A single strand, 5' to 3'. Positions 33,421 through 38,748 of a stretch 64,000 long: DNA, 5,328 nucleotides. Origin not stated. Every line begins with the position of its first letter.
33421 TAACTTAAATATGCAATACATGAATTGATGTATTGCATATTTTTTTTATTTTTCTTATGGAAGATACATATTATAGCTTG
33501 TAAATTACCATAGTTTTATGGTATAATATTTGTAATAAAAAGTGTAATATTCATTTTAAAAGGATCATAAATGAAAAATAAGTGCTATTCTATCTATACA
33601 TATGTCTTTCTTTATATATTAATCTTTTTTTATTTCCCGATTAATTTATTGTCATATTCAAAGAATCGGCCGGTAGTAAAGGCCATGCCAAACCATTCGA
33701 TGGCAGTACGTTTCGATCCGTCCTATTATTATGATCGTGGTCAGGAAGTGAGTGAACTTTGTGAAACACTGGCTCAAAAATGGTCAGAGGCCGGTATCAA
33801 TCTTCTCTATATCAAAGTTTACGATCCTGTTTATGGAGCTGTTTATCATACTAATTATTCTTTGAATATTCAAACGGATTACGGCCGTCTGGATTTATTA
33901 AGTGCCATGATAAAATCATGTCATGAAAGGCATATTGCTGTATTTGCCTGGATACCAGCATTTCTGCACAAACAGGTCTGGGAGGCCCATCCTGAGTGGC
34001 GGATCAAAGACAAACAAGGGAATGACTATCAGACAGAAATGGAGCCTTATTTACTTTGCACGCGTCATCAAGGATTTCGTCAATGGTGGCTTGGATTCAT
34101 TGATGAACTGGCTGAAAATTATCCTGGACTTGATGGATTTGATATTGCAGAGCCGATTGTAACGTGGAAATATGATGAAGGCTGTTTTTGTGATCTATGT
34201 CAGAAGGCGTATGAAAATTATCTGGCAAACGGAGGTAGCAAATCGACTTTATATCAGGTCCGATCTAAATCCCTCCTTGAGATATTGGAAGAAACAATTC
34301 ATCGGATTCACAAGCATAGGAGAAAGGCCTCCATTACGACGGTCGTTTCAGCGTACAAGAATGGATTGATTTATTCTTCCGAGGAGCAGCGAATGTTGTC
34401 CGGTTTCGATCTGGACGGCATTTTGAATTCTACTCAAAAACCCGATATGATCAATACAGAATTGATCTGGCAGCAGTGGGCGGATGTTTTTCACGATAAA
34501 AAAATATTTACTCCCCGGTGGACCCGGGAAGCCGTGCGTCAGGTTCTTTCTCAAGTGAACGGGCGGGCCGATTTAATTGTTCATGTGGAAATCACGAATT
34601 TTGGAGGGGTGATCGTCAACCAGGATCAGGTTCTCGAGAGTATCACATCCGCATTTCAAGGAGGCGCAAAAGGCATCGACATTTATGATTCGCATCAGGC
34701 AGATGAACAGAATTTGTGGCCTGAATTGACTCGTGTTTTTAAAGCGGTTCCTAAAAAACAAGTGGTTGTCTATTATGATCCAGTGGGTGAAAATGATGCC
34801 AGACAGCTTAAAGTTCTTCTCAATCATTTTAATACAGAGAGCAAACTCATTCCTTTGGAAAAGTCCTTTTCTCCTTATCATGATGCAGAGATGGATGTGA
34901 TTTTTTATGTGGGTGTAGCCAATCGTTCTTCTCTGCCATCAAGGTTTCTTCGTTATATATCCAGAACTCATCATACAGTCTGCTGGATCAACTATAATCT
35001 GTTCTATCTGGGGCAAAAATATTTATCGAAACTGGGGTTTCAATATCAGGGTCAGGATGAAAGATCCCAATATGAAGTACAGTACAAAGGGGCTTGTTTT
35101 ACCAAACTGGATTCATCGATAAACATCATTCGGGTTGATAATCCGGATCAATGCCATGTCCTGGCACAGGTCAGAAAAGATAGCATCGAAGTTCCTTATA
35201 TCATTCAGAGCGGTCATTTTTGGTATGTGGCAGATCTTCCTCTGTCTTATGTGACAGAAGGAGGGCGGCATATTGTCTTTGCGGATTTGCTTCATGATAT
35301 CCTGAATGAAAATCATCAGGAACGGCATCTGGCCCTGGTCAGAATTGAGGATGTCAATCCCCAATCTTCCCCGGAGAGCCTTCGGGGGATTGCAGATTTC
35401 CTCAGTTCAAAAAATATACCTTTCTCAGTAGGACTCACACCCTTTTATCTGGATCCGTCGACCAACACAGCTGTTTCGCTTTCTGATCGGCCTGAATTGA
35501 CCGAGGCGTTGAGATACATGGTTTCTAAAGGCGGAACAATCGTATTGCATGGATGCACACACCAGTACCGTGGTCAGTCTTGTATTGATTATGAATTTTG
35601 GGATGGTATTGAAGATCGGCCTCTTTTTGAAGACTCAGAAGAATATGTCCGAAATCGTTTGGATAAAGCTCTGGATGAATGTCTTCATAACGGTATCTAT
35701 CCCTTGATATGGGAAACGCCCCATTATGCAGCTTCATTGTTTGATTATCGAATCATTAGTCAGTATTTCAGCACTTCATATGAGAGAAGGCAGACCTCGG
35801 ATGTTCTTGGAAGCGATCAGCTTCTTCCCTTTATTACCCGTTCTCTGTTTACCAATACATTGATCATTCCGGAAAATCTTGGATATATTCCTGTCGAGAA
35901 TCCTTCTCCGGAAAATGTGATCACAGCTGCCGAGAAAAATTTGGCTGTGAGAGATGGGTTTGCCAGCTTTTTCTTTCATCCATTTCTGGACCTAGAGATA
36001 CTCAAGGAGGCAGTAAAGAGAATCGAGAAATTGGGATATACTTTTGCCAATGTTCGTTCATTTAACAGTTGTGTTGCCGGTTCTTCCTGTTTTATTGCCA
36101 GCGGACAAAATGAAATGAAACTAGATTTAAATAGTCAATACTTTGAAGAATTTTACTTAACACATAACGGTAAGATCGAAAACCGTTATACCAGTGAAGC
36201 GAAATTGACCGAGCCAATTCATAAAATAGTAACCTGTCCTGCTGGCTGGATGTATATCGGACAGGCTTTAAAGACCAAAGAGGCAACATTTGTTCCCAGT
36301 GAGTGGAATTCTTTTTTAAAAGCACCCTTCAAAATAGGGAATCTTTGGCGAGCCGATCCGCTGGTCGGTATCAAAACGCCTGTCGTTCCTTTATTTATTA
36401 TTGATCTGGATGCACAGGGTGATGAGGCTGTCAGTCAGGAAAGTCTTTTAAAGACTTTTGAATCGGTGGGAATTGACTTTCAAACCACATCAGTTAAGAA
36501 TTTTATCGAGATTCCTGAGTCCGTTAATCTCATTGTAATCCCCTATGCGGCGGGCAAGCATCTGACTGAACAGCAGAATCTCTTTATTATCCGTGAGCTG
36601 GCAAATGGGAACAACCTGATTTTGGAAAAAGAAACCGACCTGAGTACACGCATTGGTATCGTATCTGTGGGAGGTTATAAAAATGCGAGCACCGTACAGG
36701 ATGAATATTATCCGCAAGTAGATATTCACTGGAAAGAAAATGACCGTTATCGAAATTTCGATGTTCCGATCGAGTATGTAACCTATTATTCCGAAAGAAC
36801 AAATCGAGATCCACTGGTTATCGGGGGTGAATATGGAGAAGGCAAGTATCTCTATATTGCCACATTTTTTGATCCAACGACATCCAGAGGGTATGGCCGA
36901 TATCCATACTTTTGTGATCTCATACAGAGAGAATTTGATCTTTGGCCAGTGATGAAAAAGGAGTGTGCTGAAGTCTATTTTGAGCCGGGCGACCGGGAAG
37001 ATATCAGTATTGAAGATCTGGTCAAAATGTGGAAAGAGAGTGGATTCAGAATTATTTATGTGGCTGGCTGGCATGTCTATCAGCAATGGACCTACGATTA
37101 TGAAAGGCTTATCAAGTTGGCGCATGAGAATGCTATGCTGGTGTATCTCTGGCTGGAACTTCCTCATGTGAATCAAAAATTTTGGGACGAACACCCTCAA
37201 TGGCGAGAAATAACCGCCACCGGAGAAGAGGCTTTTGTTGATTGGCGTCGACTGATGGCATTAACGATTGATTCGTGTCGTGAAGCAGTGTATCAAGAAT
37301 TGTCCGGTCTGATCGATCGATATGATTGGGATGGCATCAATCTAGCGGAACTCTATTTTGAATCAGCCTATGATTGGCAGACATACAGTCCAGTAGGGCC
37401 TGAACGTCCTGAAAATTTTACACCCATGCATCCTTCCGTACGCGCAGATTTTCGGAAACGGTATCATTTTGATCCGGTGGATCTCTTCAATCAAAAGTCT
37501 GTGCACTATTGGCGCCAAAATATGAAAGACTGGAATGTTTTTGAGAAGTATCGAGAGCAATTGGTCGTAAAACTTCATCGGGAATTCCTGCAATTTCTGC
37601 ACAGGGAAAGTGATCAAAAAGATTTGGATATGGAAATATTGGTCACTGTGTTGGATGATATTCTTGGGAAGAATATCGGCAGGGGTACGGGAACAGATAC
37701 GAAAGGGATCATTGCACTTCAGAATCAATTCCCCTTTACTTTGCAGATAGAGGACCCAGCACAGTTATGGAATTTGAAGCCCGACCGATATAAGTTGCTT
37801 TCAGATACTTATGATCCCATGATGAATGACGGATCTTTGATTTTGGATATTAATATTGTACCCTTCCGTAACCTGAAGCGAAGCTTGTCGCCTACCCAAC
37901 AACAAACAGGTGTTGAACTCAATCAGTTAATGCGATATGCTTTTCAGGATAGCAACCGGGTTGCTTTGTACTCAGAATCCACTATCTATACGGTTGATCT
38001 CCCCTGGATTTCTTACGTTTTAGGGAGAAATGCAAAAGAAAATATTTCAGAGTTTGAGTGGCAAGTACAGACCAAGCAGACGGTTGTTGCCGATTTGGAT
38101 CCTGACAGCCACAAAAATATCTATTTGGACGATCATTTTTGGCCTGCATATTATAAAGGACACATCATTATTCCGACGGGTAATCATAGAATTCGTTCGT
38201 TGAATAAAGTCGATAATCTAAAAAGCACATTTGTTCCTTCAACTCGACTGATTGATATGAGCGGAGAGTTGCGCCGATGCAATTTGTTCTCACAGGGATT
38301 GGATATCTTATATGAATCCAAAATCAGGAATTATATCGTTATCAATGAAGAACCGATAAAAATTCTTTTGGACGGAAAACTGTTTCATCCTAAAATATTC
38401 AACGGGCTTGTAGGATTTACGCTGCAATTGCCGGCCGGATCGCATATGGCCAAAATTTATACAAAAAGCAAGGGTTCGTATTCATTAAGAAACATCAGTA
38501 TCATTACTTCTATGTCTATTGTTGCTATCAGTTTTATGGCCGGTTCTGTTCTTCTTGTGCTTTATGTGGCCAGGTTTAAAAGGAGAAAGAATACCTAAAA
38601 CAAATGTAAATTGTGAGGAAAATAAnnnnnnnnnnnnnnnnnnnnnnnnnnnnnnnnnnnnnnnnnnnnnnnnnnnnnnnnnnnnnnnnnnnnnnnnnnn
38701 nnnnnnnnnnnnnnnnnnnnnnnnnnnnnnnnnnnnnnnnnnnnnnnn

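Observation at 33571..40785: Diderm YdaL/YdaM-like exopolysaccharide system with a giant fused processing enzyme and an OM barrel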

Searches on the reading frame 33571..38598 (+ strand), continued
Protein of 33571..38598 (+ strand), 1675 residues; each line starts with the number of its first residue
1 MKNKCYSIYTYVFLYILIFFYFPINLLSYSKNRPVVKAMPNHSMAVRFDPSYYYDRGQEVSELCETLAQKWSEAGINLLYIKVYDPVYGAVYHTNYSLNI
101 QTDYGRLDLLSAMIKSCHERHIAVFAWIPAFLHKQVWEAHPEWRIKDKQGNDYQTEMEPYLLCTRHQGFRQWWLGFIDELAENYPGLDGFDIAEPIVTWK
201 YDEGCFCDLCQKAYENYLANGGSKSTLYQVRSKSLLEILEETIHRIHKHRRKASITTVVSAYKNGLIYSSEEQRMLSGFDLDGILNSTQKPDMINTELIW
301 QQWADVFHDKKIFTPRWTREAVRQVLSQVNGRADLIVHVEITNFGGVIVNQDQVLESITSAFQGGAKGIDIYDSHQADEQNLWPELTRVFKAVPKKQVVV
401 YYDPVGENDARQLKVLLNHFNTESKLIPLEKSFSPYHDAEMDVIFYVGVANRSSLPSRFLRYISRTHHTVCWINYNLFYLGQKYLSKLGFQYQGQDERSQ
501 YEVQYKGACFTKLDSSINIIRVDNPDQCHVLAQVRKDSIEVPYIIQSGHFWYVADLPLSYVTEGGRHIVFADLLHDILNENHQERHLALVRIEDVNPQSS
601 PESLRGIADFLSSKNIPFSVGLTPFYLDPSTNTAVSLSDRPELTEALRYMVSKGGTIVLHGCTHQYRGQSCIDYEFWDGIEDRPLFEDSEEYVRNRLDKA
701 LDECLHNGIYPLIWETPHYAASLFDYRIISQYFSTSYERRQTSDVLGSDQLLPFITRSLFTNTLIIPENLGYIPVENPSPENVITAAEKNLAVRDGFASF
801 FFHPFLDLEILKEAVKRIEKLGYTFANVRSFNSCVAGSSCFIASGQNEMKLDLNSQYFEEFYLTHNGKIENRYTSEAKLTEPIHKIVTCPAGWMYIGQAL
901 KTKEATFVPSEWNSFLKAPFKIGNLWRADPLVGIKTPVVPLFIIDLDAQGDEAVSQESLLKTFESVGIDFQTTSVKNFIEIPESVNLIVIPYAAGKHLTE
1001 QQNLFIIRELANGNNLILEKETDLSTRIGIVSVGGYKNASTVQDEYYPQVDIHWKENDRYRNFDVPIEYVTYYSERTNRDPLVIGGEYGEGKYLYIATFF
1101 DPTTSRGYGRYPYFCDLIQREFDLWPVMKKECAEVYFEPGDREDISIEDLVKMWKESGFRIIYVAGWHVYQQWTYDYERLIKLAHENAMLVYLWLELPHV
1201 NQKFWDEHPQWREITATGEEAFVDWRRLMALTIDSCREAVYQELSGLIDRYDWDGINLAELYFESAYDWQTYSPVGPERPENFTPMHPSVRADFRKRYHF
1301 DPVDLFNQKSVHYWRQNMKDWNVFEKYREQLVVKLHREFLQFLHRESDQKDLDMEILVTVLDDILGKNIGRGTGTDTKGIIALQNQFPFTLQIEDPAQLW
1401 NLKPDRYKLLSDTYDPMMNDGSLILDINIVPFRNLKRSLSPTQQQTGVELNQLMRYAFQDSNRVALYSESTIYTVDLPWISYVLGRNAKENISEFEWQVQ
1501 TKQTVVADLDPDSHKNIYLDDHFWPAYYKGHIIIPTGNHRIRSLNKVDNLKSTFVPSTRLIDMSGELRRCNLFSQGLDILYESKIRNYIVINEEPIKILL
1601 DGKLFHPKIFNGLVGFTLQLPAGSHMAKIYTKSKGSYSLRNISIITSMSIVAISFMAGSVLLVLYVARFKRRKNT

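Call 85: search_protein_families(library=pfam, proteins=[L020:17364-18965:+, L021:17439-18980:+, L020:16230-17348:+, L021:16181-17389:+], max_evalue=0.01)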
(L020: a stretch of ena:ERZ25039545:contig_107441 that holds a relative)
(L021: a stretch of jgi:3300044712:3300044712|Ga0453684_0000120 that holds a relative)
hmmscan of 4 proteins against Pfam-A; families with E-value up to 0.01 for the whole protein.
L020:17364-18965:+ (533 aa): 6 families
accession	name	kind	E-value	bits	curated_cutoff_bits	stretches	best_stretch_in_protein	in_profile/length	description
PF13517.12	FG-GAP_3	-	1.3e-11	45.4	26.9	2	270-326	1-60/61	FG-GAP-like repeat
PF25292.1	Beta-prop_CGLA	-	2.3e-09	37.6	26.8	0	269-306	37-73/316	Lambda-carrageenase beta-propeller domain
PF01839.29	FG-GAP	-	9.5e-07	29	22.1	0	148-164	9-25/37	FG-GAP repeat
PF13360.13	PQQ_2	-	1.2e-05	25.6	27.6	1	265-401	68-202/233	Outer membrane protein assembly factor BamB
PF23743.1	Beta-prop_BBS7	-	5.5e-05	23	27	0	258-391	123-251/299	BBS7 beta-propeller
PF15907.11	Itfg2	-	0.00033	20.5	27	0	109-167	223-277/330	Integrin-alpha FG-GAP repeat-containing protein 2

L021:17439-18980:+ (513 aa): 10 families
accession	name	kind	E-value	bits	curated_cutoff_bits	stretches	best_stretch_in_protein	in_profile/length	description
PF13517.12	FG-GAP_3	-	1.2e-19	71.1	26.9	3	269-323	1-58/61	FG-GAP-like repeat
PF13570.13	Beta-prop_ACSF4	-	8.1e-16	58.8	133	1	54-168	19-122/329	Beta-alanine-activating enzyme, beta-propeller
PF01839.29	FG-GAP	-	7.4e-14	51.7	22.1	1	406-426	4-23/37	FG-GAP repeat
PF23743.1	Beta-prop_BBS7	-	7.6e-10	39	27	0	25-109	157-240/299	BBS7 beta-propeller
PF23727.1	Beta-prop_FAM234A_B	-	3.7e-09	36.1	26.4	1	67-161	53-153/467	FAM234A/B beta-propeller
PF25292.1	Beta-prop_CGLA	-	4.5e-09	36.6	26.8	1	77-160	18-98/316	Lambda-carrageenase beta-propeller domain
PF13360.13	PQQ_2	-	2.4e-07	31.1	27.6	1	69-221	5-128/233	Outer membrane protein assembly factor BamB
PF14783.12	BBS2_Mid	-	4.5e-06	27.2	27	0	252-282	71-100/108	Ciliary BBSome complex subunit 2, middle region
PF15907.11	Itfg2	-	0.0001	22.1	27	0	380-423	228-269/330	Integrin-alpha FG-GAP repeat-containing protein 2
PF16743.10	PliI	-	0.00054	20.1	27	0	131-157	54-80/123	Periplasmic lysozyme inhibitor of I-type lysozyme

L020:16230-17348:+ (372 aa): 0 families

L021:16181-17389:+ (402 aa): 0 families

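Call 94: find_encoding_contigs(protein=P0060, flank=10000, max_places=1)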
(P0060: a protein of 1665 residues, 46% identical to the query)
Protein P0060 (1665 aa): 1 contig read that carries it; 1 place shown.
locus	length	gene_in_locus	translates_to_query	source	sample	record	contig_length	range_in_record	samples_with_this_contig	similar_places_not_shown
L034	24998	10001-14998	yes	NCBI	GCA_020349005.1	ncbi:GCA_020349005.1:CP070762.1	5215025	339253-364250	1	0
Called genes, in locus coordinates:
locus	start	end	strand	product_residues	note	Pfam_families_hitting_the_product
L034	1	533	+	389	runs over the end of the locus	PF00149:Metallophos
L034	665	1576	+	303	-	PF00248:Aldo_ket_red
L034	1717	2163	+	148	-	-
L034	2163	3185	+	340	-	PF00246:Peptidase_M14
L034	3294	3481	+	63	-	-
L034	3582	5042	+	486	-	PF00593:TonB_dep_Rec_b-barrel, PF14905:OMP_b-brl_3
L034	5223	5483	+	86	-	PF10049:DUF2283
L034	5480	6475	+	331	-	PF03687:UPF0164, PF19572:PorV, PF03349:Toluene_X (faint)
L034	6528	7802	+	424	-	PF24684:Vgb_lyase (faint), PF01436:NHL (faint)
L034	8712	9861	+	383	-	PF13802:Gal_mutarotas_2, PF07691:PA14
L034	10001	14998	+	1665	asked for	PF14871:GHL6, PF10096:DUF2334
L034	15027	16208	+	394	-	PF13506:Glyco_transf_21, PF03142:Chitin_synth_2 (faint), PF00535:Glycos_transf_2, PF10111:Glyco_tranf_2_2, PF13641:Glyco_tranf_2_3, PF13632:Glyco_trans_2_3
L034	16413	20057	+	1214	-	PF18276:TcA_TcB_BD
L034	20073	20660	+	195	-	PF07484:Collar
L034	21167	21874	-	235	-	PF05048:NosD, PF13229:Beta_helix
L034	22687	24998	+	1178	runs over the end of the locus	PF00069:Pkinase, PF03109:ABC1 (weak), PF07714:PK_Tyr_Ser-Thr, PF14531:Kinase-like (faint), PF01637:ATPase_2 (faint), PF10923:BrxC_BrxD (weak), PF13191:AAA_16, PF13424:TPR_12 (weak), +4 more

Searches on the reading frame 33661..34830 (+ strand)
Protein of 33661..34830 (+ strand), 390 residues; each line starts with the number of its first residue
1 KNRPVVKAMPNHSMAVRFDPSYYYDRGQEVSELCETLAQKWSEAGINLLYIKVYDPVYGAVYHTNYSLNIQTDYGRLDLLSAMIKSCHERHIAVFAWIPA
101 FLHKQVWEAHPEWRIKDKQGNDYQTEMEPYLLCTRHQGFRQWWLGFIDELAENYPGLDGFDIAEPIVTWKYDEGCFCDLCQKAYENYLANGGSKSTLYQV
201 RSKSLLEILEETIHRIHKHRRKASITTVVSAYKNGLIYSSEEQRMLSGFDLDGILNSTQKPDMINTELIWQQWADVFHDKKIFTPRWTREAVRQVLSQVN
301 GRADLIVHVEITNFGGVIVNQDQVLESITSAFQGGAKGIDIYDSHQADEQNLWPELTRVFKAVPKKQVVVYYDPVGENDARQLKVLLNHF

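Call 34: search_protein_families(library=pfam, proteins=[window:33661-34830:+], max_evalue=5)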
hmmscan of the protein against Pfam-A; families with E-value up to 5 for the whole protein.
window:33661-34830:+ (390 aa): 4 families
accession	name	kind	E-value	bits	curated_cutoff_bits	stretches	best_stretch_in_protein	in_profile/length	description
PF14871.12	GHL6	-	9e-09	36.1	35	1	35-160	3-128/132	Hypothetical glycosyl hydrolase 6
PF13200.12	DUF4015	-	0.0095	15.5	27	1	62-128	43-111/313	Putative glycosyl hydrolase domain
PF02638.21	GHL10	-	0.025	14.1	27.9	1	69-155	62-154/311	Glycosyl hydrolase-like 10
PF02449.21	Glyco_hydro_42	-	0.026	14.3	21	1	107-190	77-160/376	Beta-galactosidase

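Call 42: search_solved_structures(query=A3, max_evalue=10, show_alignments=1)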
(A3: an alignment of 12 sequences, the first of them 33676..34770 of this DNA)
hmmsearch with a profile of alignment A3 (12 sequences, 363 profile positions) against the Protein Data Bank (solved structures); distinct sequences matched with E-value up to 10: 17.
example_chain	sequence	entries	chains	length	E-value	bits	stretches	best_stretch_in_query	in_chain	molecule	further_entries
6tvk_AAA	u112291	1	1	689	0.00018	24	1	72-186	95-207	Alpha-L-fucosidase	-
1ea9_C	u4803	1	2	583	0.00099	21.6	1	36-91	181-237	CYCLOMALTODEXTRINASE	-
4p7l_A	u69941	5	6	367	0.018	17.5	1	6-107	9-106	Poly-beta-1,6-N-acetyl-D-glucosamine N-deacetylase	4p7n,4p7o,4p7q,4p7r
5oq2_A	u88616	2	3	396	0.026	16.9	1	24-158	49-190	Cwp19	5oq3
7jjt_A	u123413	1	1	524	0.14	14.5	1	55-91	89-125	Alpha-amylase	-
9fz2_A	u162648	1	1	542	0.15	14.4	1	55-91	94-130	Alpha-amylase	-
1gvi_A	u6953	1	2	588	0.19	14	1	40-91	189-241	MALTOGENIC AMYLASE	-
1sma_A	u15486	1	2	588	0.2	14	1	40-91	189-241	MALTOGENIC AMYLASE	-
1wza_A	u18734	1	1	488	0.27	13.6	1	50-109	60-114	alpha-amylase A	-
5m99_B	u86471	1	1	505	0.29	13.4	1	33-130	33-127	Alpha-amylase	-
5m99_A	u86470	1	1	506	0.29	13.4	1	33-130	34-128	Alpha-amylase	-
1j0j_A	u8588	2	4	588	0.37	13.1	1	54-98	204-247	neopullulanase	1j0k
1j0h_A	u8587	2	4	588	0.37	13.1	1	54-98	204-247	neopullulanase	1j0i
7jjn_A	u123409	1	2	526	0.37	13.1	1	56-92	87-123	Glycosidases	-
8jwk_A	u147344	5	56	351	0.87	11.9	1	317-356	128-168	Aldo/keto reductase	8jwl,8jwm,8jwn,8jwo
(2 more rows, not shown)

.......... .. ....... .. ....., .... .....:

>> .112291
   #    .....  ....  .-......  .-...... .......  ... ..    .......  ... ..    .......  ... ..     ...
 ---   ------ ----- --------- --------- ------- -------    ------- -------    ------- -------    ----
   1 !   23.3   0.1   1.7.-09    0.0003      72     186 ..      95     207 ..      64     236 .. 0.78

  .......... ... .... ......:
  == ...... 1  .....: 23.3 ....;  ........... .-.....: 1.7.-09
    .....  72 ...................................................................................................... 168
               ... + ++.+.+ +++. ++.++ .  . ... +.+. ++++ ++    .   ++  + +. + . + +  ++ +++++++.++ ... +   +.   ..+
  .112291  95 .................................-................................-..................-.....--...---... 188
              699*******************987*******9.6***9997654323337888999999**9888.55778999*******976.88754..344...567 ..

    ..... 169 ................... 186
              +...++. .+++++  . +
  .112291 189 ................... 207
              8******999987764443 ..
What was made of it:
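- The D1 profile weakly hits the PgaB C-terminal domain (E 0.018, call 42).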
